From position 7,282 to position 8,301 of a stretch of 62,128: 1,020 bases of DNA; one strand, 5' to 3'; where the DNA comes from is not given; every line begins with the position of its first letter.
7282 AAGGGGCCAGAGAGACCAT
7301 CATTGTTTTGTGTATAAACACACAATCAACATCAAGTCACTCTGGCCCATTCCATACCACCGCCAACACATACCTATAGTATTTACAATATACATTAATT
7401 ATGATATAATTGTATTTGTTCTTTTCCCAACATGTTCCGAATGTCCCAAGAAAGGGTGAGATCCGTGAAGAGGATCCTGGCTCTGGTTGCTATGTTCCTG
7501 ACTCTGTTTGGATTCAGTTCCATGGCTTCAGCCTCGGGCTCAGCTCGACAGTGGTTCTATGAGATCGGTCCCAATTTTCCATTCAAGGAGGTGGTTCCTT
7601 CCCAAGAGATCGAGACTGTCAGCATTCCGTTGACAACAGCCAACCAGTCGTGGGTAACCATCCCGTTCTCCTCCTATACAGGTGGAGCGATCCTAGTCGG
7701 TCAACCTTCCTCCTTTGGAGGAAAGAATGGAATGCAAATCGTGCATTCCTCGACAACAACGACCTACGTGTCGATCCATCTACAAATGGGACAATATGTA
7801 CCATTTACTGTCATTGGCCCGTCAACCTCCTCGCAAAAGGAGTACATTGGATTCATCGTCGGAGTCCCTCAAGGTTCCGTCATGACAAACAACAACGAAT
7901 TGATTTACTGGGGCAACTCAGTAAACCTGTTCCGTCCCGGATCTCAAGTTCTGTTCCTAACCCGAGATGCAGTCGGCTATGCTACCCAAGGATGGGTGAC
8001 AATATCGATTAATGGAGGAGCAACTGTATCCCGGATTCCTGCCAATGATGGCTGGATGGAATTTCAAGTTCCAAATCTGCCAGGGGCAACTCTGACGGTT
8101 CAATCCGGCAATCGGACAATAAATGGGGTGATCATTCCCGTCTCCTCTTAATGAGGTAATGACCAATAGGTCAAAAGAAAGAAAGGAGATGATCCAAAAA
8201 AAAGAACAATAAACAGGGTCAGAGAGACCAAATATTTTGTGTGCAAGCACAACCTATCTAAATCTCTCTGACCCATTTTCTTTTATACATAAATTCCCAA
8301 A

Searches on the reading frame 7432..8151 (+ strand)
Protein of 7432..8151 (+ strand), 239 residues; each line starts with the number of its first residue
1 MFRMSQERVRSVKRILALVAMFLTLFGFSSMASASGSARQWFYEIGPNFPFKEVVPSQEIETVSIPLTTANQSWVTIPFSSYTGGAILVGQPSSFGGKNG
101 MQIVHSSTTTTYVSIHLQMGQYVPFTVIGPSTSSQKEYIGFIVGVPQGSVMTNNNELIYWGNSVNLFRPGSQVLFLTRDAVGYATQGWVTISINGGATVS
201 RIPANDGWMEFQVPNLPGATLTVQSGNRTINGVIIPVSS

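Call 3: search_protein_families(library=pfam, proteins=[window:7432-8151:+], max_evalue=0.1)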
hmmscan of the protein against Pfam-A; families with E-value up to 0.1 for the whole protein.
window:7432-8151:+ (239 aa): 1 family
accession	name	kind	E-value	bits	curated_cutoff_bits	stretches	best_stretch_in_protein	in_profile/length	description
PF18329.7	SGBP_B_XBD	-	0.047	14.2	26.4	0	179-194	119-135/186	Surface glycan-binding protein B xyloglucan binding domain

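Call 4: search_protein_families(library=ncbifam, proteins=[window:7432-8151:+], max_evalue=0.1)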
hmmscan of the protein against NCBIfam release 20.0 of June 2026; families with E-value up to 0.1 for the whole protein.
window:7432-8151:+ (239 aa): 0 families

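Call 74: search_protein_families(library=phrogs, proteins=[window:7465-8151:+], max_evalue=0.01)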
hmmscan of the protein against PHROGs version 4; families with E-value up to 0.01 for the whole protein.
window:7465-8151:+ (228 aa): 0 families
